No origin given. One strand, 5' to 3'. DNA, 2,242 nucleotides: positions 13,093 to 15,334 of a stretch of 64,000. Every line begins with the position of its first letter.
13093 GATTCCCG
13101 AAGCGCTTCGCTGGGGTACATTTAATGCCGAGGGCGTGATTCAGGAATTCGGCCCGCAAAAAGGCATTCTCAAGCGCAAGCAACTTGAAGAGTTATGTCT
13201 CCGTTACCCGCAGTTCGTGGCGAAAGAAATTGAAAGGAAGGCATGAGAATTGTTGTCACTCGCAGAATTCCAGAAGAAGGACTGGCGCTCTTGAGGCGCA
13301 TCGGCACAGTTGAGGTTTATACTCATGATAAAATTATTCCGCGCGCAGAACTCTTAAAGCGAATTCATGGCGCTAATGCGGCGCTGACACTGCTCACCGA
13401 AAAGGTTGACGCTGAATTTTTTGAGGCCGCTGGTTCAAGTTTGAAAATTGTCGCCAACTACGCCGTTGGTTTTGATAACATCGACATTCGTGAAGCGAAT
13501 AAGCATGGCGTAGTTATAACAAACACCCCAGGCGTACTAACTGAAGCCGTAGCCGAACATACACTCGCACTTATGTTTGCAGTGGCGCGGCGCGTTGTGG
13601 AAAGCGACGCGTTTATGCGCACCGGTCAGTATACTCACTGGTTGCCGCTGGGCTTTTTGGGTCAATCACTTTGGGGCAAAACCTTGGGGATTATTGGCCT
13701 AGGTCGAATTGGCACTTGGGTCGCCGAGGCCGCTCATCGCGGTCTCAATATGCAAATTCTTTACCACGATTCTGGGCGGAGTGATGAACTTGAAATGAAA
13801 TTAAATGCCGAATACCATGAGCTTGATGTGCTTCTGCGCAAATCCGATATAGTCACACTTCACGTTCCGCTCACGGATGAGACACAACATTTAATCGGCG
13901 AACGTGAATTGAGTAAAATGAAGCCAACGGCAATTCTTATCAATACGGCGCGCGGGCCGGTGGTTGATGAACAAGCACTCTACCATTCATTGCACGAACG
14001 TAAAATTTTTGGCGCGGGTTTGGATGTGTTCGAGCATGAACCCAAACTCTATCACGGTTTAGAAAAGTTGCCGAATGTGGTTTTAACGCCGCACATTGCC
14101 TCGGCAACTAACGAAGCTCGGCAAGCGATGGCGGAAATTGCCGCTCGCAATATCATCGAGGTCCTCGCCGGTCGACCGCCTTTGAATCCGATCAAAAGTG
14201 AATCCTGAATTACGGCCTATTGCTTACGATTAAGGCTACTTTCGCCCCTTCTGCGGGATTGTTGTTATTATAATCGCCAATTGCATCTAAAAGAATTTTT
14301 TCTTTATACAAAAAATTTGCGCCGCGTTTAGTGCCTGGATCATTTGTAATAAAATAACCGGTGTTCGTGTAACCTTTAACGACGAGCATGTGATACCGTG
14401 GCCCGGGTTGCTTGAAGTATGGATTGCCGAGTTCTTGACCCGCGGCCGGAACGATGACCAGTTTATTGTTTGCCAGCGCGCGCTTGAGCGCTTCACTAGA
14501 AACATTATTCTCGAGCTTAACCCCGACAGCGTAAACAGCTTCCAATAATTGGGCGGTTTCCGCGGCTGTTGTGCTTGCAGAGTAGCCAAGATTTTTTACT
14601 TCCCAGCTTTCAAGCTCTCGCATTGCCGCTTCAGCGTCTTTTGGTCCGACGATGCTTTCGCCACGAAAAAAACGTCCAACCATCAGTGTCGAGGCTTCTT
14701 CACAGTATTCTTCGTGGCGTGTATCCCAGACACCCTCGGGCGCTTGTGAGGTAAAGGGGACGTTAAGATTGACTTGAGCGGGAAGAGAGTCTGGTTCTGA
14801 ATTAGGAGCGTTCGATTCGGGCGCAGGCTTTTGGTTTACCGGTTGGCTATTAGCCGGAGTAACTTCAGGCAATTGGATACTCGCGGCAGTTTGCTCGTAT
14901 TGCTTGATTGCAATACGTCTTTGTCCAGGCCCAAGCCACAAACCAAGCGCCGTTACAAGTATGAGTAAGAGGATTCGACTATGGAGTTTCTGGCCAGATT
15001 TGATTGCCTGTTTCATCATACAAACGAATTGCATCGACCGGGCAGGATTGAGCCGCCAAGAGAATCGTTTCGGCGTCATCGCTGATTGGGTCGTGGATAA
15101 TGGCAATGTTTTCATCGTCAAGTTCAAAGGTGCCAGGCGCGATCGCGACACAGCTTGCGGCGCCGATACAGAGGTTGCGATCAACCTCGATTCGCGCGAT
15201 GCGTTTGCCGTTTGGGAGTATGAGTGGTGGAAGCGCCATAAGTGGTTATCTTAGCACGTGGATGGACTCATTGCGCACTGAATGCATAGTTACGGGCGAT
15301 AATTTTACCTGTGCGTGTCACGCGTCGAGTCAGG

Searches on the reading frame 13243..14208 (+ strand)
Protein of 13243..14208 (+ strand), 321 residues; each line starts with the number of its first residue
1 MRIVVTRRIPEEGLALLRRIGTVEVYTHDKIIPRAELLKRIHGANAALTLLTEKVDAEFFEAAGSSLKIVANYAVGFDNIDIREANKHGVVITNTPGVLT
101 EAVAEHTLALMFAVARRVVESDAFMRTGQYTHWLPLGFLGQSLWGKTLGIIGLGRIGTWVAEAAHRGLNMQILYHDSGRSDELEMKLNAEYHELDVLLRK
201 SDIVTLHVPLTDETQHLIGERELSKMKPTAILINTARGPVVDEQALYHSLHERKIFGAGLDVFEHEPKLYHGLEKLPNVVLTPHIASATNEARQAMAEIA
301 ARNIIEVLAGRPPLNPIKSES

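Call 18: search_protein_families(library=pfam, proteins=[window:13243-14208:+], max_evalue=0.0001)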
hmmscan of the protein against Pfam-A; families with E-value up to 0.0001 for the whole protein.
window:13243-14208:+ (321 aa): 2 families
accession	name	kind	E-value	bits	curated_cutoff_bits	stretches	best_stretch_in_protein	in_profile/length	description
PF02826.25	2-Hacid_dh_C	-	2.5e-59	200.1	25.1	1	108-286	1-178/178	D-isomer specific 2-hydroxyacid dehydrogenase, NAD binding domain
PF00389.36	2-Hacid_dh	-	3.8e-34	117.7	24.6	1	3-317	1-133/134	D-isomer specific 2-hydroxyacid dehydrogenase, catalytic domain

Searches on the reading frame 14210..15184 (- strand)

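Call 18: search_protein_families(library=pfam, proteins=[window:14210-15184:-], max_evalue=0.0001)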
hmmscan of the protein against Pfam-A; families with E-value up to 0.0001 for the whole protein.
window:14210-15184:- (324 aa): 1 family
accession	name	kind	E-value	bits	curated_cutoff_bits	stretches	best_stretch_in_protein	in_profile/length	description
PF13529.12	Peptidase_C39_2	-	2.6e-11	44.7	24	1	140-283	1-142/143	Peptidase_C39 like family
